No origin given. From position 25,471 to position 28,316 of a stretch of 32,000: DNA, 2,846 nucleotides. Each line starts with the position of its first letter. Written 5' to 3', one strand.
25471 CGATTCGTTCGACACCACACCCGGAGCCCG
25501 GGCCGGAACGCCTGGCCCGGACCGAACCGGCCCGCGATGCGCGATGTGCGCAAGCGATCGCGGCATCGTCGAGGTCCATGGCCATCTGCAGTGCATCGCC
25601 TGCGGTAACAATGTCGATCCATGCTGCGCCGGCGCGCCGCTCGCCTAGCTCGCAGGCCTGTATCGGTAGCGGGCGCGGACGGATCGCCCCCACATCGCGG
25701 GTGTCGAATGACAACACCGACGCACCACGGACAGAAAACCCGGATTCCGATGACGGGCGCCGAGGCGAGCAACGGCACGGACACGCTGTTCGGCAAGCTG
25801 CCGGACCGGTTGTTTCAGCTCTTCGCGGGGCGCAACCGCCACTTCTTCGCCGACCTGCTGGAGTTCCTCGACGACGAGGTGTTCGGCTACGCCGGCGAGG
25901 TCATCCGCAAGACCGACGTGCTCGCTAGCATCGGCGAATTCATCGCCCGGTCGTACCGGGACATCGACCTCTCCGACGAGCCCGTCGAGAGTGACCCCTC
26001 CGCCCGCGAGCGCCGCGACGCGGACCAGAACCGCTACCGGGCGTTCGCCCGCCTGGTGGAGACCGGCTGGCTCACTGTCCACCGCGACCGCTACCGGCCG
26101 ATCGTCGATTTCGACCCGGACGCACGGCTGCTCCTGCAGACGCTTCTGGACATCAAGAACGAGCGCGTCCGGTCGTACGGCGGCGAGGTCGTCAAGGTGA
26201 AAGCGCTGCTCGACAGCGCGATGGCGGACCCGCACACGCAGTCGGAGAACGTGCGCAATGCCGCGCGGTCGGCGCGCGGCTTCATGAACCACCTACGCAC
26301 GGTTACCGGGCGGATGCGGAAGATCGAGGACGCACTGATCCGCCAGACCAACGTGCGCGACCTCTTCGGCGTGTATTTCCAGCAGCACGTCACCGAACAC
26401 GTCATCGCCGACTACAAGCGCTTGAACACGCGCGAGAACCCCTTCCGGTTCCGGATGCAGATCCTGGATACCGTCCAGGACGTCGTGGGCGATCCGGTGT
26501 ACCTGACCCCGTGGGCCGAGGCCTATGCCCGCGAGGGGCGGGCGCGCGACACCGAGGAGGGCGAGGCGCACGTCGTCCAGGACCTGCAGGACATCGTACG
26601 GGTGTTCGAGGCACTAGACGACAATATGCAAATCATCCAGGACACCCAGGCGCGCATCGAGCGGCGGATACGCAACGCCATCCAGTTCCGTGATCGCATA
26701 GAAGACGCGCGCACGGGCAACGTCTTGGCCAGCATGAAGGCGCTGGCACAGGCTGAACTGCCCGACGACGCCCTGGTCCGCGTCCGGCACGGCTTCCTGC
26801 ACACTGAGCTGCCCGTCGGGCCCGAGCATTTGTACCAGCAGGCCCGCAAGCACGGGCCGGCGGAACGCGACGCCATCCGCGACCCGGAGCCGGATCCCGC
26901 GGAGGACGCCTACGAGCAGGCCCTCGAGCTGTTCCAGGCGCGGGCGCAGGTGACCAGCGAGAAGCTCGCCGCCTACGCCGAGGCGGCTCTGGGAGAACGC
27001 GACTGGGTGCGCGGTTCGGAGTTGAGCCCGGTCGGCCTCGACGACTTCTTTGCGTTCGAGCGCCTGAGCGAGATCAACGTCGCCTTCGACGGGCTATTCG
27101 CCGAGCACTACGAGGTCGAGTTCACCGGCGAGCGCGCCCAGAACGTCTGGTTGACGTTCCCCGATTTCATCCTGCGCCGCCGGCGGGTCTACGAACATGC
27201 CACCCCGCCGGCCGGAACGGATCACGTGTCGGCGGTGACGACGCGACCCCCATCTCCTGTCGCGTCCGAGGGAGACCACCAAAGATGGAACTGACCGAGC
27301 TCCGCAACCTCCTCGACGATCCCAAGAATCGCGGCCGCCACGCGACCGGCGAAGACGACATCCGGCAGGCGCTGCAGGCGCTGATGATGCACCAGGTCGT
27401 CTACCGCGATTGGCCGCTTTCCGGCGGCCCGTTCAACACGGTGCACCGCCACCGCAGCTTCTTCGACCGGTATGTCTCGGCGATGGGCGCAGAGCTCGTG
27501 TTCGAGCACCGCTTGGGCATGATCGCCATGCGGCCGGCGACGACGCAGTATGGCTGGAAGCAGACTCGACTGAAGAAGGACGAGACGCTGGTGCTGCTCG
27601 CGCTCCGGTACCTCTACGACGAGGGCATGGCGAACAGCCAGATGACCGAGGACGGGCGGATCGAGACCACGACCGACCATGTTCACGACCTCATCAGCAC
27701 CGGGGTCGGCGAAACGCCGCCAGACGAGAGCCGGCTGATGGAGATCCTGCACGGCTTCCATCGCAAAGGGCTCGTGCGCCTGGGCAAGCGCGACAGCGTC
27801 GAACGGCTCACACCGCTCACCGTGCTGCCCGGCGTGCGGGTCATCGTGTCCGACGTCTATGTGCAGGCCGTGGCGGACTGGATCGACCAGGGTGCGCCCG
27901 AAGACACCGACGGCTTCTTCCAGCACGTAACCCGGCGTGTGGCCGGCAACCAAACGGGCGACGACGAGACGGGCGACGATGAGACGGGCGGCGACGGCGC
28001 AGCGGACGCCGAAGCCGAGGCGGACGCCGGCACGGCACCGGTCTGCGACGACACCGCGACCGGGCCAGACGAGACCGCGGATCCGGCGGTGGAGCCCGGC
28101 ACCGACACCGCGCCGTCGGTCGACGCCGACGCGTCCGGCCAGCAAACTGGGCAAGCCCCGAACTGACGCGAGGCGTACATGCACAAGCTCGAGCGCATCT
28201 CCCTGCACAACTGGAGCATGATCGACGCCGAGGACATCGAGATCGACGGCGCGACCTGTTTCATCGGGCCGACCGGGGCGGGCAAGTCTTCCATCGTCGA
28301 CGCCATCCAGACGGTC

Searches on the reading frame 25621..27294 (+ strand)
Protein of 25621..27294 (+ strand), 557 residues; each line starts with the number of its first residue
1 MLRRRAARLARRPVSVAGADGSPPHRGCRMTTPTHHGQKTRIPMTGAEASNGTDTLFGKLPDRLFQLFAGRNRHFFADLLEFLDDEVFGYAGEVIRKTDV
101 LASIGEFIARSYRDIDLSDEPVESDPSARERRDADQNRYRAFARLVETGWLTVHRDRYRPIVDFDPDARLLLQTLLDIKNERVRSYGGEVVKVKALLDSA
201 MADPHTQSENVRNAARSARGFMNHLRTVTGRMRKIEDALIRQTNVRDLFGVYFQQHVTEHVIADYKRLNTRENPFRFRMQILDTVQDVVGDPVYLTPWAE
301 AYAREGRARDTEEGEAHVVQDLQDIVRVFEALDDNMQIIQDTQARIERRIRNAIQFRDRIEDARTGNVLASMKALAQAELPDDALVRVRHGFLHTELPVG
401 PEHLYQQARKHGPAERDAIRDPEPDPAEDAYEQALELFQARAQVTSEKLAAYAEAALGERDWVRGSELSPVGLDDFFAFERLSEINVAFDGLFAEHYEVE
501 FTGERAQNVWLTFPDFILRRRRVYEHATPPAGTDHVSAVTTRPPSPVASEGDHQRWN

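Call 28: search_protein_families(library=pfam, proteins=[window:25621-27294:+])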
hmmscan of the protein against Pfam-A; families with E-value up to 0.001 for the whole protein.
window:25621-27294:+ (557 aa): 1 family
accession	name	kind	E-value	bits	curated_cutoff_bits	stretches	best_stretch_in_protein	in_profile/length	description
PF18982.5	JetA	-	6.7e-77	259.3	26.2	1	95-521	14-434/434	Wadjet protein JetA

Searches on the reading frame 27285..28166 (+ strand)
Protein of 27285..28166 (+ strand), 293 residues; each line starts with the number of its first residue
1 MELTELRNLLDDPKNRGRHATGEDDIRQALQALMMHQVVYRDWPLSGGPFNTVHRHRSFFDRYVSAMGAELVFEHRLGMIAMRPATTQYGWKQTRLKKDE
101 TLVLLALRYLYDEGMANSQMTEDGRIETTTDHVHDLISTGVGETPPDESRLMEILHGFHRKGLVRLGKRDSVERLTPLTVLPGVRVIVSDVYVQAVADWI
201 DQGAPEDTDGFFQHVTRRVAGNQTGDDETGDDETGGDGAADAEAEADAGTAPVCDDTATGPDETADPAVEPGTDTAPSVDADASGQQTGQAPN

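Call 50: search_protein_families(library=padloc, proteins=[window:27285-28166:+], max_evalue=0.00001)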
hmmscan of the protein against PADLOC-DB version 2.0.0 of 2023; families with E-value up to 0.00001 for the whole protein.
window:27285-28166:+ (293 aa): 10 families
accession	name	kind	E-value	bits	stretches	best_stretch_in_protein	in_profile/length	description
PDLC00475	JetB1|JetB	-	1e-58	196.3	1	3-202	2-205/210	DUF4194 domain; MukE-like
PDLC00489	JetB1|JetB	-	1.5e-34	117.4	1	3-223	2-214/235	DUF4194 domain; MukE-like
PDLC00469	JetB1|JetB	-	6.3e-27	92.3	1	3-207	2-204/217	DUF4194 domain; MukE-like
PDLC00486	JetB1|JetB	-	1.9e-22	77.9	1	17-207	18-199/218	DUF4194 domain; MukE-like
PDLC00498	JetB1|JetB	-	2e-18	64.8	1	22-204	17-196/211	DUF4194 domain; MukE-like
PDLC00502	JetB1|JetB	-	5.6e-16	56.9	1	50-207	48-201/214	DUF4194 domain; MukE-like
PDLC00479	JetB1|JetB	-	1.7e-11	42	1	50-202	39-187/202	DUF4194 domain; MukE-like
PDLC00500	JetB1|JetB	-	2.3e-08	32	1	24-116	12-99/201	DUF4194 domain; MukE-like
PDLC00470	JetB1|JetB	-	3.9e-08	30.9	1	93-199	100-208/223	DUF4194 domain; MukE-like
PDLC00483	JetB1|JetB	-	7.8e-08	30.2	1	50-137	47-128/214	DUF4194 domain; MukE-like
